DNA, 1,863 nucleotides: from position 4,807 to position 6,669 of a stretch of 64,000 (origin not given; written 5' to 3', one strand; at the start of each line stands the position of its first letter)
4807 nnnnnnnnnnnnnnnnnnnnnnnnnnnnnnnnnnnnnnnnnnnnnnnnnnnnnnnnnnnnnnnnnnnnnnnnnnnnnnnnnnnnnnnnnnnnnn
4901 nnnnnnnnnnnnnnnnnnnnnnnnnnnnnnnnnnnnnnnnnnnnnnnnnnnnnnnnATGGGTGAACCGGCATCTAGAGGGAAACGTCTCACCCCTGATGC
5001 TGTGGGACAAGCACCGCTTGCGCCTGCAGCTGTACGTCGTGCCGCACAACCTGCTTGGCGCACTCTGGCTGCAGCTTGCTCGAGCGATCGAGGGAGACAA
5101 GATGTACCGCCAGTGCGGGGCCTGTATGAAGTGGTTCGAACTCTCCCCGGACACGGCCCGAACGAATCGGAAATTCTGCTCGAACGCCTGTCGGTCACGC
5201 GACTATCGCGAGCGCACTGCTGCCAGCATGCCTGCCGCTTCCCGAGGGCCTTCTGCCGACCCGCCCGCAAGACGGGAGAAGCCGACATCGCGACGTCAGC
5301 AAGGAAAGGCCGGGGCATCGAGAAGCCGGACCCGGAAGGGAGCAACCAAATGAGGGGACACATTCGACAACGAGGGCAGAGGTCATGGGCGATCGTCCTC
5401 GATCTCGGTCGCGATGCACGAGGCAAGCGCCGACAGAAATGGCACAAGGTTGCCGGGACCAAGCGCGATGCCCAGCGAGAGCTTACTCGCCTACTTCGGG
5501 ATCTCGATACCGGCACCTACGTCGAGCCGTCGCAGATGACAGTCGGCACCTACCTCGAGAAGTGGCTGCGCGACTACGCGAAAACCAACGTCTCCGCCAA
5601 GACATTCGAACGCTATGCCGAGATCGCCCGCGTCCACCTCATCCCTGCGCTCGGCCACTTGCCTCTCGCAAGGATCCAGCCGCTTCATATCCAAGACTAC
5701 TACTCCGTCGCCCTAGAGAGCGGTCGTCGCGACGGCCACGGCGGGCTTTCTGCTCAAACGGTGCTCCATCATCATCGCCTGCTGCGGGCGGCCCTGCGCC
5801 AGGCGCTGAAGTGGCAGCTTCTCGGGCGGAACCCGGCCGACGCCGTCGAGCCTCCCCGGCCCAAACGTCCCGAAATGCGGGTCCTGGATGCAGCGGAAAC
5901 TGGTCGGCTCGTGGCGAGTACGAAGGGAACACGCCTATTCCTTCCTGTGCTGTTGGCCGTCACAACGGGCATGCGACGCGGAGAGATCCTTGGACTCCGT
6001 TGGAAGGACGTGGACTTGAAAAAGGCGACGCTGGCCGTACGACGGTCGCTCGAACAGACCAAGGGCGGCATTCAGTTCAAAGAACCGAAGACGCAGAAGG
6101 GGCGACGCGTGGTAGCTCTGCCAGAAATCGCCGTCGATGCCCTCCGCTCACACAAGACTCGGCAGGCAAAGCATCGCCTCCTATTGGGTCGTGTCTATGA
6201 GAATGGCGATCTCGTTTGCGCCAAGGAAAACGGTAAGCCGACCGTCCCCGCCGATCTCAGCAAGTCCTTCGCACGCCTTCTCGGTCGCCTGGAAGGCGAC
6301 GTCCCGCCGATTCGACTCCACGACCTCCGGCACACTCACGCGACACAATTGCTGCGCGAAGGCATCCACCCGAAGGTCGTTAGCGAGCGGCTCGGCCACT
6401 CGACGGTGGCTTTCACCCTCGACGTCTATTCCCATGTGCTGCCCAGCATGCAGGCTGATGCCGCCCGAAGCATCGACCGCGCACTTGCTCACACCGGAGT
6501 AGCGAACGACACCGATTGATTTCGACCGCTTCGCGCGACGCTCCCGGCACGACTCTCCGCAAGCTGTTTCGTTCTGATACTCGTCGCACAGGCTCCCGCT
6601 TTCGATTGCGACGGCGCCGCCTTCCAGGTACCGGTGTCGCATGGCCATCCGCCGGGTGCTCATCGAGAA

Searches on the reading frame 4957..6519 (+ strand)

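Call 29: search_protein_families(library=pfam, proteins=[window:4957-6519:+], max_evalue=0.01)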
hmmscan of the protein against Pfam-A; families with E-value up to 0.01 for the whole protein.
window:4957-6519:+ (520 aa): 3 families
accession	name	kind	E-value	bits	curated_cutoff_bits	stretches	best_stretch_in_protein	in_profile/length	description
PF00589.27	Phage_integrase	-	1.8e-25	90.1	27.1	1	312-495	5-169/172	Phage integrase family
PF14659.12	Phage_int_SAM_3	-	6.5e-13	49.1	22.6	1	195-249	1-54/58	Phage integrase, N-terminal SAM-like domain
PF14657.12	Arm-DNA-bind_4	-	0.0016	18.4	22.3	1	143-187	1-46/47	Arm DNA-binding domain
